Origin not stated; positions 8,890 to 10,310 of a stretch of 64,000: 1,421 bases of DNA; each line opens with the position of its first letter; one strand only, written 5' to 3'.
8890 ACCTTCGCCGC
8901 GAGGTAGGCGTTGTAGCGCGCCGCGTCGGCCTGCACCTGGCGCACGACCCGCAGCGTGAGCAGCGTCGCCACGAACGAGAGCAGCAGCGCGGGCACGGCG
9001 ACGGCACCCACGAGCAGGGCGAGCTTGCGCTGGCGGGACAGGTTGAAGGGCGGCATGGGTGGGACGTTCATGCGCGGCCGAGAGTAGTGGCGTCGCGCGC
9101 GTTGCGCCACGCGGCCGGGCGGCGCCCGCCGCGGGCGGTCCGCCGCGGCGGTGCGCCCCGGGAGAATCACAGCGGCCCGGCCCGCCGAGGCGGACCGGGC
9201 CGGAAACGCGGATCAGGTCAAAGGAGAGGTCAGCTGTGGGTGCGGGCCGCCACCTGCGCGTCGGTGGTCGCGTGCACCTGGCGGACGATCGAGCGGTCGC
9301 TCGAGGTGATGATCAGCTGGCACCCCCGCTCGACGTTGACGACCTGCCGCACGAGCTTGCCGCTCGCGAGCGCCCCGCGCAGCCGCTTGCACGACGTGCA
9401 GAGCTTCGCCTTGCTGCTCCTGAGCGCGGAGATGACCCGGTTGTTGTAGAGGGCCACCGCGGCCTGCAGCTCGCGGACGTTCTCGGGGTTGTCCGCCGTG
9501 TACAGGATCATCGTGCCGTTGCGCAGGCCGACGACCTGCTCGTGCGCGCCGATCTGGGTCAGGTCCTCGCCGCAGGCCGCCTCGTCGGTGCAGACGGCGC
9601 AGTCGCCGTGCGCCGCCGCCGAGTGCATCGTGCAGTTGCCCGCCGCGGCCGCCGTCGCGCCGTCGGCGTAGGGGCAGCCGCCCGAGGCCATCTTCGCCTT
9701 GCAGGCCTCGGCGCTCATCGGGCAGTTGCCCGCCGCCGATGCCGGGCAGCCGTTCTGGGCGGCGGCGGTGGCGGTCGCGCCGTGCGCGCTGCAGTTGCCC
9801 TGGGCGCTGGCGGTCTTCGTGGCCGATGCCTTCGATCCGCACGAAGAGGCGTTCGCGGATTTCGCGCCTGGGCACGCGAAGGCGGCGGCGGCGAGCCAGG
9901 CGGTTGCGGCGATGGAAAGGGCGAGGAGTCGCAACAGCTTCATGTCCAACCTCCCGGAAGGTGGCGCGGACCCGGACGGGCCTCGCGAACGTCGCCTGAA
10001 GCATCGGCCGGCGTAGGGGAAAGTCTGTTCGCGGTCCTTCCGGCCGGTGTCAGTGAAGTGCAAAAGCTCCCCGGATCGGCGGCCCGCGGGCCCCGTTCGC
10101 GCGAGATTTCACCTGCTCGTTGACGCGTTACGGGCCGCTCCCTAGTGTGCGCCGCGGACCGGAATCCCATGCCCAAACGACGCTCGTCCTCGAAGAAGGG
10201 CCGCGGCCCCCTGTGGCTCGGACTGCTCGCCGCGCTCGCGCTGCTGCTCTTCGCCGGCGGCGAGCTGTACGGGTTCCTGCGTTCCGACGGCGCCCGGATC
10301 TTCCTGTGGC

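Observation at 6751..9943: Secreted Cys/Met/His-rich repeat protein directly upstream of an HK-RR pair with a large periplasmic sensor domain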

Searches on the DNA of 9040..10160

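Call 72: search_rna_families(source=window, start=9040, end=10160, threshold=evalue, max_evalue=1)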
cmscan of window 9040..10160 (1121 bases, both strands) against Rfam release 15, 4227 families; matches with E-value up to 1: 2.
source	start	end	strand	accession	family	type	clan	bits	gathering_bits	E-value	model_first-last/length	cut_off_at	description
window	9636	9727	+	RF02681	Twister-sister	Gene; ribozyme;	-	18.4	34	0.6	1-81/81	no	Twister_sister_ribozyme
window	9175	9213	-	RF01395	isrL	Gene; sRNA;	-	13.1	35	0.42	301-339/345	no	isrL Hfq binding RNA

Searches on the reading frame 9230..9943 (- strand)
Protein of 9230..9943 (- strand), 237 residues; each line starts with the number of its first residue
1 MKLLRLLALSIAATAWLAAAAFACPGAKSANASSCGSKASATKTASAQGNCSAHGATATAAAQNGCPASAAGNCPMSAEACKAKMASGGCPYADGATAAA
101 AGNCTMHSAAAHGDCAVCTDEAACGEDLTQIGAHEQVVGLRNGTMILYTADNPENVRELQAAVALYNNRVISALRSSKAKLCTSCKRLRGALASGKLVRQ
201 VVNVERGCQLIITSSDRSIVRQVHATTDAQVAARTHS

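Call 4: search_protein_families(library=pfam, proteins=[window:9230-9943:-], max_evalue=1)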
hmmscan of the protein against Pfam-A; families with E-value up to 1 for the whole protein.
window:9230-9943:- (237 aa): 0 families

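Call 5: find_homologous_proteins(query=window:9230-9943:-, max_evalue=0.001)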
Query window:9230-9943:- (237 aa): 71 proteins with E <= 0.001 among 8000 candidates.
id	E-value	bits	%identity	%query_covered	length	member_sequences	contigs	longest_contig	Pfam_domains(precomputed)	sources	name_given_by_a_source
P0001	1.9e-142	490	100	100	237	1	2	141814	-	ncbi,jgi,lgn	-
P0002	6.3e-81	289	62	100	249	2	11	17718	-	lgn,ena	-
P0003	4.4e-78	280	64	91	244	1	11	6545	-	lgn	-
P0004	3.6e-77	277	64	91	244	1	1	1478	-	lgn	-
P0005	3.1e-76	274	63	91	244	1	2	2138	-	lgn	-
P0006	1.2e-75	272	57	100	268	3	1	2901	-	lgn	-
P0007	9.4e-74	266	62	91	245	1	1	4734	-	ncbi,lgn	-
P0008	6.4e-72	260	61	100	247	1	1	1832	-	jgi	jgi:hypothetical protein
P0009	9.1e-72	259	62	91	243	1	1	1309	-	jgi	jgi:hypothetical protein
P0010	2.4e-71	258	61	100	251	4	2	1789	-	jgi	jgi:hypothetical protein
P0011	7.6e-71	256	59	91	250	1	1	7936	-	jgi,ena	-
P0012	8.8e-71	256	60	91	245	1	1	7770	-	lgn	-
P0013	3.8e-70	254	64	100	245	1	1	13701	-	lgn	-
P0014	1.0e-69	253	61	89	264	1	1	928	-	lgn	-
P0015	4.6e-69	250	60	100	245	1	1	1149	-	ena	-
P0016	1.1e-66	243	59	100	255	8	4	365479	-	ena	-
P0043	1.1e-45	174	47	100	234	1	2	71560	-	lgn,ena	-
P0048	9.1e-40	155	41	100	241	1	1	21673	-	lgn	-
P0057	3.3e-34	137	43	78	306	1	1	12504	-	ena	-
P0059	4.1e-33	133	41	73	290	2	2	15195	-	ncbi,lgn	-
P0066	5.7e-31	126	49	59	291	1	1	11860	-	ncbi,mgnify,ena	ncbi:MAG: hypothetical protein AAB290_04085 [Candidatus Eisenbacteria bacterium]|mgnify:CR=1 FL=1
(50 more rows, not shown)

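Call 6: search_protein_families(library=ncbifam, proteins=[window:9230-9943:-], max_evalue=1)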
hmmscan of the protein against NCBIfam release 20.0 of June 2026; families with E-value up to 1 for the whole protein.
window:9230-9943:- (237 aa): 1 family
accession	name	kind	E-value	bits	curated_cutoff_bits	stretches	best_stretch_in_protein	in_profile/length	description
NF007797.0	PRK10502.1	subfamily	0.038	13.6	192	1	8-57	125-174/183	WcaF family extracellular polysaccharide biosynthesis acetyltransferase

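Call 10: find_encoding_contigs(protein=P0016, flank=8000, max_places=3)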
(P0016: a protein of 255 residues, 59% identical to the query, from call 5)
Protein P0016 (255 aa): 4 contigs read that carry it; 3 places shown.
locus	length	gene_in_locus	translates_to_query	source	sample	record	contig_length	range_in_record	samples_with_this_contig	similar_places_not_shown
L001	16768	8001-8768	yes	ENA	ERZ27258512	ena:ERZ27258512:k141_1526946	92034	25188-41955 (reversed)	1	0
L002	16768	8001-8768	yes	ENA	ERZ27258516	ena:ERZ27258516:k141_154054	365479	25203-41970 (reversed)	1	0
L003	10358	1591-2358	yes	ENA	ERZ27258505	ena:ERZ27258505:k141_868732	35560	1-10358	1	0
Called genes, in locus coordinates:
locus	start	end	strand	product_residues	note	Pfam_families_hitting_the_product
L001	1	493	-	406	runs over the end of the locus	-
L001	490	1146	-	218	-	PF01081:Aldolase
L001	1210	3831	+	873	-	PF05170:AsmA, PF05359:DUF748, PF13116:YhdP (faint)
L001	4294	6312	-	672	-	PF12439:GDE_N, PF06202:GDE_C, PF22422:MGH1-like_GH (weak)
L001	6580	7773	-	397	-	PF04748:Polysacc_deac_2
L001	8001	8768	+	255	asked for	-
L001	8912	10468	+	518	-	PF00512:HisKA, PF02518:HATPase_c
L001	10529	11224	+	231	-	PF00072:Response_reg, PF00486:Trans_reg_C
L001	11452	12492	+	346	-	-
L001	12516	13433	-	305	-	PF00398:RrnaAD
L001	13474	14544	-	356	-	PF03130:HEAT_PBS (faint), PF02985:HEAT (faint), PF13646:HEAT_2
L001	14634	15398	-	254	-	PF01026:TatD_DNase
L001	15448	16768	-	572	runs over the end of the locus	PF00133:tRNA-synt_1, PF01406:tRNA-synt_1e (faint), PF01921:tRNA-synt_1f (faint), PF09334:tRNA-synt_1g, PF00133:tRNA-synt_1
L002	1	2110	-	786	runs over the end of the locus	PF25832:Fn3_SaeA_2nd (faint), PF13860:FlgD_ig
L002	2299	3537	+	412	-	PF07690:MFS_1, PF00083:Sugar_tr (faint), PF12832:MFS_1_like (faint), PF07690:MFS_1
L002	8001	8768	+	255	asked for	-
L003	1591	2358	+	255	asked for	-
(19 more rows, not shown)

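Call 11: find_encoding_contigs(protein=P0043, flank=8000, max_places=2)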
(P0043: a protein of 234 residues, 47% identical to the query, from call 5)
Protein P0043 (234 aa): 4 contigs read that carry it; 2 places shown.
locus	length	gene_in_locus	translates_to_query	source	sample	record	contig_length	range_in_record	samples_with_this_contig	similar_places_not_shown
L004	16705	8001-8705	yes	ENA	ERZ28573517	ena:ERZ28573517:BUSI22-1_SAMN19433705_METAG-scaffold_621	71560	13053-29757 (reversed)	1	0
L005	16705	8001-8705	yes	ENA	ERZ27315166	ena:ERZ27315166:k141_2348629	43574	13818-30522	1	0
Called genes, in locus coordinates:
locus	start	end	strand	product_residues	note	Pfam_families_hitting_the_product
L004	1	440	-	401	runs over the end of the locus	-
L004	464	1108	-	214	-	PF01081:Aldolase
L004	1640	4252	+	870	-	PF05170:AsmA, PF05359:DUF748, PF13116:YhdP (weak)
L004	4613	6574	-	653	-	PF12439:GDE_N, PF06202:GDE_C, PF22422:MGH1-like_GH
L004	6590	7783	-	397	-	PF04748:Polysacc_deac_2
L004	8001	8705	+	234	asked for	-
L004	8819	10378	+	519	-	PF00512:HisKA, PF02518:HATPase_c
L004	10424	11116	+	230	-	PF00072:Response_reg, PF00486:Trans_reg_C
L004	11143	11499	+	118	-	-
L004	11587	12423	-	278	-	PF00398:RrnaAD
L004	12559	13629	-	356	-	PF13513:HEAT_EZ (faint), PF03130:HEAT_PBS (faint), PF02985:HEAT (faint), PF13646:HEAT_2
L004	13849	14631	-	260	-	PF01026:TatD_DNase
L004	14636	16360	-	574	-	PF00133:tRNA-synt_1, PF01406:tRNA-synt_1e (faint), PF09334:tRNA-synt_1g, PF00133:tRNA-synt_1, PF09334:tRNA-synt_1g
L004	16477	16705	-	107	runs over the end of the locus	-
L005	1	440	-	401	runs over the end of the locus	-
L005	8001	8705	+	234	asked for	-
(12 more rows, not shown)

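Call 12: find_encoding_contigs(protein=P0048, flank=8000, max_places=2)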
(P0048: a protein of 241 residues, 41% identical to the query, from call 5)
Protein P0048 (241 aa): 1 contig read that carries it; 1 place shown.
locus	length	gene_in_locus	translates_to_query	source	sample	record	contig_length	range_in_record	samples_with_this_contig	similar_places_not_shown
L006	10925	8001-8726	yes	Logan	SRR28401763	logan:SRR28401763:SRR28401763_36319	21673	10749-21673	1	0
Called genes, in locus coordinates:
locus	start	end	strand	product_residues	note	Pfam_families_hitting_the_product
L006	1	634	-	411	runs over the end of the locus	-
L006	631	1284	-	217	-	PF01081:Aldolase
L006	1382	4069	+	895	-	PF05170:AsmA, PF05359:DUF748, PF13116:YhdP (faint)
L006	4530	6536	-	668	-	PF12439:GDE_N, PF06202:GDE_C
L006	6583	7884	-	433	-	PF04748:Polysacc_deac_2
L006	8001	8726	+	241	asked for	-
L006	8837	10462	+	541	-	PF00512:HisKA, PF02518:HATPase_c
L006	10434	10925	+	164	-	?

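Call 13: find_encoding_contigs(protein=P0059, flank=8000, max_places=2)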
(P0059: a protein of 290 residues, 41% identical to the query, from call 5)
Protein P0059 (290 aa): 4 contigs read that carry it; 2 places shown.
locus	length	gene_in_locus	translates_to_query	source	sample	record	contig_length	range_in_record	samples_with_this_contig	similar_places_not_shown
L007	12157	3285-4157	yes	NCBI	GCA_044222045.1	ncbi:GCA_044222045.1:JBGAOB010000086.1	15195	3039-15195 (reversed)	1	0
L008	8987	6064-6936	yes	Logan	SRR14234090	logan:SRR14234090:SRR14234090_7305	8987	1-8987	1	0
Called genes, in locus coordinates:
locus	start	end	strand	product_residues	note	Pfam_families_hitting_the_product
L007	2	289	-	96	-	?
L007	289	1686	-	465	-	PF12439:GDE_N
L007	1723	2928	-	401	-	PF04748:Polysacc_deac_2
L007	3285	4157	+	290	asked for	-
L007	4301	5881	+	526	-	PF00512:HisKA, PF02518:HATPase_c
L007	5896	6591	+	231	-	PF00072:Response_reg, PF00486:Trans_reg_C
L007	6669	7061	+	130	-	-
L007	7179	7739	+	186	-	PF01872:RibD_C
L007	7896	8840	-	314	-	PF00398:RrnaAD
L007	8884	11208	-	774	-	PF13424:TPR_12 (faint), PF12770:CHAT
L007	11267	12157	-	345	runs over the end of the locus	PF03130:HEAT_PBS (faint), PF02985:HEAT (faint), PF13646:HEAT_2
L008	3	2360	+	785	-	?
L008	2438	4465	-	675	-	PF12439:GDE_N, PF06202:GDE_C, PF22422:MGH1-like_GH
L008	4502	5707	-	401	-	PF04748:Polysacc_deac_2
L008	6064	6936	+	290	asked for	-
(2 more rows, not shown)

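Call 14: find_encoding_contigs(protein=P0066, flank=8000, max_places=2)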
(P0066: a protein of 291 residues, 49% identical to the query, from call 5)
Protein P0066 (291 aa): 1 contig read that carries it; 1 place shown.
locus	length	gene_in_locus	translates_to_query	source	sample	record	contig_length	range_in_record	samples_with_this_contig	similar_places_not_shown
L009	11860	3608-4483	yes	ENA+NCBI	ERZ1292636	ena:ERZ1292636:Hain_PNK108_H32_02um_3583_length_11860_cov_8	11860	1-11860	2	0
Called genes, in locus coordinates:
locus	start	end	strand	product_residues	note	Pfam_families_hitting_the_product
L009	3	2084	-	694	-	?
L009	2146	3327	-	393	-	PF04748:Polysacc_deac_2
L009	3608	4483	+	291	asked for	-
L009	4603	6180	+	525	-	PF00512:HisKA, PF02518:HATPase_c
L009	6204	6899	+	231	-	PF00072:Response_reg, PF00486:Trans_reg_C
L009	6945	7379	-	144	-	-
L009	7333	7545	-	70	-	-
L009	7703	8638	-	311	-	PF00398:RrnaAD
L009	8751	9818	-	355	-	PF02985:HEAT (faint), PF13646:HEAT_2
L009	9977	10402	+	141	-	PF13577:SnoaL_4 (faint), PF14534:DUF4440, PF12680:SnoaL_2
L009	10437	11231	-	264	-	PF01026:TatD_DNase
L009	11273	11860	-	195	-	PF08264:Anticodon_1 (weak)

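Call 15: find_encoding_contigs(protein=P0057, flank=8000, max_places=2)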
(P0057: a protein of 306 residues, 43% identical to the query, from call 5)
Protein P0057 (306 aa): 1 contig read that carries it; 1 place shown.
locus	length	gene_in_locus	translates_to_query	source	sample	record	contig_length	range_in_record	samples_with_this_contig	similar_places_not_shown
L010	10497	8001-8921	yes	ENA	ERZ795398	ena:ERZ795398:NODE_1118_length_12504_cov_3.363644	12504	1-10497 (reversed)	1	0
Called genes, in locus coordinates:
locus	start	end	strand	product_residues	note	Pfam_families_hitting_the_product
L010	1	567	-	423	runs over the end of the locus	-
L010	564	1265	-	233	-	PF01081:Aldolase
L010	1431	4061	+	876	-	-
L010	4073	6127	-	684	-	PF12439:GDE_N, PF06202:GDE_C, PF22422:MGH1-like_GH (weak)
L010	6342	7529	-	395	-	PF04748:Polysacc_deac_2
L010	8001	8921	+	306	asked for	-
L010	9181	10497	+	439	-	?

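Call 16: predict_structure(alignment_id=A1)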
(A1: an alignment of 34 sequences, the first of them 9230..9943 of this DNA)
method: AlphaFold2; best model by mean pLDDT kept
length: 237 residues; sequences in the alignment: 34
mean_pLDDT: 74.2   pTM: 0.56
mean pLDDT of the five models: 74.2, 72.5, 72.2, 71.7, 71.4
residues with pLDDT >= 90: 114; 70-90: 17; 50-70: 49; < 50: 57
segments of 3 or more residues with pLDDT < 50: 23-66, 89-98
pLDDT, mean of each block of 10 residues (from residue 1): 67 58 47 40 39 35 46 63 63 46 60 87 94 96 97 97 97 97 96 98 97 98 92 67
secondary structure, 60 per line:
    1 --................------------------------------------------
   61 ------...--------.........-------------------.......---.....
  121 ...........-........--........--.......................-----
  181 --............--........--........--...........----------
elements in order: H3-18 H78-86 H106-112 H116-131 E133-140 E143-150 H153-175 H183-194 E197-204 E207-214 H217-227

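Call 23: find_encoding_contigs(protein=P0001, flank=10000, max_places=2)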
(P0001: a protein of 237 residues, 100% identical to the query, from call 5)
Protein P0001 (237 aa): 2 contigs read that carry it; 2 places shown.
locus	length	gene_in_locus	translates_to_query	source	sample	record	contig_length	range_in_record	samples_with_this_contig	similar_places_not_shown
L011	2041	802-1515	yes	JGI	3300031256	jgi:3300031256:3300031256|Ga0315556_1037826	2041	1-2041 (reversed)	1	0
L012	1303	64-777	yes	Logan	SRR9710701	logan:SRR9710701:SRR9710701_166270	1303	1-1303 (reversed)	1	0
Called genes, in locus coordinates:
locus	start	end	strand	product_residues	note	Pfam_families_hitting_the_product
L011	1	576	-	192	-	?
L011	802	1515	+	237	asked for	-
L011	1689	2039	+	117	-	?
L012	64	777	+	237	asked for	-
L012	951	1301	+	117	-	?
